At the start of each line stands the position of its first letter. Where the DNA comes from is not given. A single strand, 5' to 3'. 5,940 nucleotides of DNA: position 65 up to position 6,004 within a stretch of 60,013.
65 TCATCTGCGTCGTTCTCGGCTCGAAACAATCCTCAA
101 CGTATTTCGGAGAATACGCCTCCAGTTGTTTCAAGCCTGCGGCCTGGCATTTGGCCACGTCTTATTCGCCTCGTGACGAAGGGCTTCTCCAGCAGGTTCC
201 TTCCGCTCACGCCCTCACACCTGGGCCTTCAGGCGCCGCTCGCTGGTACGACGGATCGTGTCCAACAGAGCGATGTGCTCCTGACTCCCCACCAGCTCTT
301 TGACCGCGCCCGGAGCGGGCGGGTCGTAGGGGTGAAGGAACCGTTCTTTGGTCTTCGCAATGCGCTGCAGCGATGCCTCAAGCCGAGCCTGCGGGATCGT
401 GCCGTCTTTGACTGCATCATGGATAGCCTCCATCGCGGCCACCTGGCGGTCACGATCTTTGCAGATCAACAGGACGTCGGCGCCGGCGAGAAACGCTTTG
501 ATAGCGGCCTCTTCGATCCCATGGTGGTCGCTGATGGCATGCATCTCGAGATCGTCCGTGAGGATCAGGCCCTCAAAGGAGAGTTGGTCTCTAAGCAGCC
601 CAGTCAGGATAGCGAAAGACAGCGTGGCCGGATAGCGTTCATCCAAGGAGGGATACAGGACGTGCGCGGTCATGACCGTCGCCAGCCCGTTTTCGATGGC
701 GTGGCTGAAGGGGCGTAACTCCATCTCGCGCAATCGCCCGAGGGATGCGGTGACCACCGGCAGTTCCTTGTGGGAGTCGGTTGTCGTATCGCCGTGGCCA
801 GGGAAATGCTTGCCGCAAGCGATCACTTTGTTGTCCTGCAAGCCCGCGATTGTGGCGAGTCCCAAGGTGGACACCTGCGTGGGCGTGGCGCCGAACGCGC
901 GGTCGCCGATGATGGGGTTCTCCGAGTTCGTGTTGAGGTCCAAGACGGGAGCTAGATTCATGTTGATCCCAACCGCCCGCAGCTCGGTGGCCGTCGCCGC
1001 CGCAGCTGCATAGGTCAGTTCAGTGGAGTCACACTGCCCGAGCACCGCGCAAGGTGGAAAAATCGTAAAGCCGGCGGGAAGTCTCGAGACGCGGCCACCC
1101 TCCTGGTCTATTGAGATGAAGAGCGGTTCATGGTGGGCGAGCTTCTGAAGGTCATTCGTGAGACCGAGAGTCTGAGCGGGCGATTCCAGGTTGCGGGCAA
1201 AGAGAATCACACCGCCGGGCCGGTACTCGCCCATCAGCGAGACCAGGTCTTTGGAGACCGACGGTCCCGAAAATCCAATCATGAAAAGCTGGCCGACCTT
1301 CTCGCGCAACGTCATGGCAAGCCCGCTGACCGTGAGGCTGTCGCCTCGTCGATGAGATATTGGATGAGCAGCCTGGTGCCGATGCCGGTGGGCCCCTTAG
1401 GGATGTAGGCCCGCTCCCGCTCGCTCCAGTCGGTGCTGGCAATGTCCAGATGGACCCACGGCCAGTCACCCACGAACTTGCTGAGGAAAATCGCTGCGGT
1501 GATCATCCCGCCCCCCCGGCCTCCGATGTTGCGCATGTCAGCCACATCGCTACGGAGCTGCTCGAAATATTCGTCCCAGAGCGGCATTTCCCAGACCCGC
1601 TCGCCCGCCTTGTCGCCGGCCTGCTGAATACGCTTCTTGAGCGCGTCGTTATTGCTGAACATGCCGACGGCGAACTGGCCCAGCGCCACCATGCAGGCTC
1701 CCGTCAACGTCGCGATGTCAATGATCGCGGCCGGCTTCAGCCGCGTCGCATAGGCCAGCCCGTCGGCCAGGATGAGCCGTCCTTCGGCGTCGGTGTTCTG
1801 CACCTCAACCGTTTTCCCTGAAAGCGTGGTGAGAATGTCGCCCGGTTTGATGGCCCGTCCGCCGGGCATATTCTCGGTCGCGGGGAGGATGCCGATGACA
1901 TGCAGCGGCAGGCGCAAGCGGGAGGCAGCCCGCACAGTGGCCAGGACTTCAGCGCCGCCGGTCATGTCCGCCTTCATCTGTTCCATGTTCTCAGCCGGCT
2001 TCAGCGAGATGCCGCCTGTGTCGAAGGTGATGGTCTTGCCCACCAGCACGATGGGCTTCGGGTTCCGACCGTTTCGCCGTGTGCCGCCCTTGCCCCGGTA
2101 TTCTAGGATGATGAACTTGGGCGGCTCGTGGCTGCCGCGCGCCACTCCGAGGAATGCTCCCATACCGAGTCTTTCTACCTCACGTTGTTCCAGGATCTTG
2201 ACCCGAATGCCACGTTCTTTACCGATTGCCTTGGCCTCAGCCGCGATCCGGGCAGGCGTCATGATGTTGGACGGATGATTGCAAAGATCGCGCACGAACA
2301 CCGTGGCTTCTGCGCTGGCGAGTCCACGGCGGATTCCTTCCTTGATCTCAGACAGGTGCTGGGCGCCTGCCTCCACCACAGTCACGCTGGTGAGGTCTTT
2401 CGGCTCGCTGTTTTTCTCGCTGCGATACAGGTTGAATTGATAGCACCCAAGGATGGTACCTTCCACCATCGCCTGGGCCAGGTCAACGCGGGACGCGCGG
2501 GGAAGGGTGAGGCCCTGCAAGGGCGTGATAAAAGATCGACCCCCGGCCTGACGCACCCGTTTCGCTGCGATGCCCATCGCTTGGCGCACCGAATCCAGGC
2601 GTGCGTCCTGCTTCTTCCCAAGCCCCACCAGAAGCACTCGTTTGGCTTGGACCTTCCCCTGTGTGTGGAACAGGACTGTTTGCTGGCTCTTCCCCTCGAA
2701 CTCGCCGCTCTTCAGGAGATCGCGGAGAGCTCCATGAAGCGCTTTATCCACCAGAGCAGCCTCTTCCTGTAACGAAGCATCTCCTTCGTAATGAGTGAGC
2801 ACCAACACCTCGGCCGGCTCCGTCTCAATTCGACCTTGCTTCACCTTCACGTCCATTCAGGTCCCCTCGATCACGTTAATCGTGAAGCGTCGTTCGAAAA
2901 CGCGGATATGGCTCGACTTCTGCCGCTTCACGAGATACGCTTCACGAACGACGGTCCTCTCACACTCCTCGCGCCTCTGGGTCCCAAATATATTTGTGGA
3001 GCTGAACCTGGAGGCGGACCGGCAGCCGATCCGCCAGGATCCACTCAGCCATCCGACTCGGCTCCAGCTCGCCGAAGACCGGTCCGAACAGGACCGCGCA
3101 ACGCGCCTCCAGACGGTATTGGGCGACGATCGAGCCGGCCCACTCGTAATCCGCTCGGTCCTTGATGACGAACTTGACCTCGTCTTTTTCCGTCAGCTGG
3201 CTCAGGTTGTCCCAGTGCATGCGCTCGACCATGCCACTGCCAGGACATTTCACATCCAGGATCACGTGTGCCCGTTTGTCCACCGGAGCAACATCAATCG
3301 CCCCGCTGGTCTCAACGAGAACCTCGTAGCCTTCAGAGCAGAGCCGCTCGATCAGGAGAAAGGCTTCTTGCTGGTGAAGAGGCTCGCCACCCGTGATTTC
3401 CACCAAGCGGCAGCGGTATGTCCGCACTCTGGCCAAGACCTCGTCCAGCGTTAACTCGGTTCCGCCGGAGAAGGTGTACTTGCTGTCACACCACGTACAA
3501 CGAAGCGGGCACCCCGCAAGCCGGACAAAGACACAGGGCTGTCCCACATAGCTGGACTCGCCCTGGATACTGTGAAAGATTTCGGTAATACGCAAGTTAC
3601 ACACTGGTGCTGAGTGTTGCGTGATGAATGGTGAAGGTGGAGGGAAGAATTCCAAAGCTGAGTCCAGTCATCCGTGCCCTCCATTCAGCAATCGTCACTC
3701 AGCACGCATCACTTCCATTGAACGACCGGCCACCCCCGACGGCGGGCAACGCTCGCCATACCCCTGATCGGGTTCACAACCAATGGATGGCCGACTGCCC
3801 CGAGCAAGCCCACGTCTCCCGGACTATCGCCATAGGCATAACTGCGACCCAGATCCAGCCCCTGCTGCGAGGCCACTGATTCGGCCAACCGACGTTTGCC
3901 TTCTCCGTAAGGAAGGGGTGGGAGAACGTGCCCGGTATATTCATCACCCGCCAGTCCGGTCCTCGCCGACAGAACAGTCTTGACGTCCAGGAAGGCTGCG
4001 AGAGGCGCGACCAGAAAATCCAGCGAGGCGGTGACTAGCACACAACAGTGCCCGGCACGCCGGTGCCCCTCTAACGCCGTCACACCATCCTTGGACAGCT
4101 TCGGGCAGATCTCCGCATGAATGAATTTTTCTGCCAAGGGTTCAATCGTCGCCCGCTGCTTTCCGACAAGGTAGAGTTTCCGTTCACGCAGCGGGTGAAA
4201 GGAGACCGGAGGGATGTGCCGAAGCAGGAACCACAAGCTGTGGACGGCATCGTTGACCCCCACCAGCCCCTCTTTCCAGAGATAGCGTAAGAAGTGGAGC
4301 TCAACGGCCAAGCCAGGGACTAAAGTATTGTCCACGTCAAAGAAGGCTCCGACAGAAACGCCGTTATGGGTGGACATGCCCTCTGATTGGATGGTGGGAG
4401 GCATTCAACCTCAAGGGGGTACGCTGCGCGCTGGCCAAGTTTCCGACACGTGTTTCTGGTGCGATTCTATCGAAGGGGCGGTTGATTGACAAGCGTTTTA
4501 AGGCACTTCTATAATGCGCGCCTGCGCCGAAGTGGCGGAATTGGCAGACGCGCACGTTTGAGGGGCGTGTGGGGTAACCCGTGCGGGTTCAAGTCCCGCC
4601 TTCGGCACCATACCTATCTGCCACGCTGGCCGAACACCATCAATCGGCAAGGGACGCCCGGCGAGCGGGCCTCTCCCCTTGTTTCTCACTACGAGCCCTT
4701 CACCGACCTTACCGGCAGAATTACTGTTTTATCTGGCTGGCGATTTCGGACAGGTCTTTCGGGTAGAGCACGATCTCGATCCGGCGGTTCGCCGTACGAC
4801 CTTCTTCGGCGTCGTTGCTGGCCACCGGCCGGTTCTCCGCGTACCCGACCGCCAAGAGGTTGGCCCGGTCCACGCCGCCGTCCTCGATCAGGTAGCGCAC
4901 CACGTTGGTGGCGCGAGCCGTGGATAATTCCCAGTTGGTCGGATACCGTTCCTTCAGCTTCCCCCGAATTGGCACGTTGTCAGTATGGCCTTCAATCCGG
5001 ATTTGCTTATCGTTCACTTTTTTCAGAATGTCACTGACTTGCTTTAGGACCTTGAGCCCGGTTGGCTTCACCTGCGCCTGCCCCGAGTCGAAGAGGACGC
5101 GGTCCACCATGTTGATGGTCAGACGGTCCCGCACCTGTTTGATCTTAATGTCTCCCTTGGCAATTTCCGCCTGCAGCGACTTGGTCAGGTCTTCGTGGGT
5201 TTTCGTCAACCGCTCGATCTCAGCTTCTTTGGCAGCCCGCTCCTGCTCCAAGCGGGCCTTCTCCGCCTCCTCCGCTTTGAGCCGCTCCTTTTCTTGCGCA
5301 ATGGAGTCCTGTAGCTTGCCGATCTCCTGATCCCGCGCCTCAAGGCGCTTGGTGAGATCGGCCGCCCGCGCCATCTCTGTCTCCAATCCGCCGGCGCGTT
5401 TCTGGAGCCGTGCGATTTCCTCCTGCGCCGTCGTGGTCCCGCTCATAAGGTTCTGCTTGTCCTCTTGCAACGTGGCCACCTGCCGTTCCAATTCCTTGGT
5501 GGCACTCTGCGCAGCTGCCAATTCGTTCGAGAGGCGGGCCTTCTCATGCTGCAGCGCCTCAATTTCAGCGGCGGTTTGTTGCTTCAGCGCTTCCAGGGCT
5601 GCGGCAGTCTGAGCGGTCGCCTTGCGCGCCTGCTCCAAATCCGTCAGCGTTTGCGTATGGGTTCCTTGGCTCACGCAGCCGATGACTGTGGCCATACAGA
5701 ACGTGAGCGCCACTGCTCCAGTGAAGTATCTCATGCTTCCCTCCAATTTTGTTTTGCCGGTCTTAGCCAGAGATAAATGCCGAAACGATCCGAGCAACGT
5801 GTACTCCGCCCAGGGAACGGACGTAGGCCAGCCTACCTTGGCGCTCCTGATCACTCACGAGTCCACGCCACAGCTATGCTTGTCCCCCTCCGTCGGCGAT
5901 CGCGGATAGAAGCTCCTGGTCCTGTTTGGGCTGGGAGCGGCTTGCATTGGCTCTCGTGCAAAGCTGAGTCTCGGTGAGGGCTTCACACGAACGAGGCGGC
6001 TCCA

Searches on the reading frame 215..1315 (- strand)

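Call 56: search_protein_families(library=pfam, proteins=[window:215-1315:-], max_evalue=0.000001)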
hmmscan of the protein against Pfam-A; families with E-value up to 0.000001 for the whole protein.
window:215-1315:- (366 aa): 1 family
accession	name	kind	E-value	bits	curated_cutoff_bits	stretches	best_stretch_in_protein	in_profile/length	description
PF00933.27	Glyco_hydro_3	-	2.9e-94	316.5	27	1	2-321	1-315/316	Glycosyl hydrolase family 3 N terminal domain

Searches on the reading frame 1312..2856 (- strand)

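Call 56: search_protein_families(library=pfam, proteins=[window:1312-2856:-], max_evalue=0.000001)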
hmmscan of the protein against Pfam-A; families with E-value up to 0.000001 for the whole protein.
window:1312-2856:- (514 aa): 2 families
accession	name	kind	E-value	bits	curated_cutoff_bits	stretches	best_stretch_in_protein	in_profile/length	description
PF00883.26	Peptidase_M17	-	1.5e-126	422.4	25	1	187-498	2-310/310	Cytosol aminopeptidase family, catalytic domain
PF02789.23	Peptidase_M17_N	-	5.5e-28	97.9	23.4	1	26-148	7-129/129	Cytosol aminopeptidase family, N-terminal domain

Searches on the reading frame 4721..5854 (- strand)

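Call 56: search_protein_families(library=pfam, proteins=[window:4721-5854:-], max_evalue=0.000001)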
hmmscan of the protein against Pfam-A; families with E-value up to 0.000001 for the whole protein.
window:4721-5854:- (377 aa): 1 family
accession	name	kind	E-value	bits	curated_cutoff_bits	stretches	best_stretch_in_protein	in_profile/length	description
PF00691.25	OmpA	-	8.1e-21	74.6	27.2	1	254-357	1-98/98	OmpA family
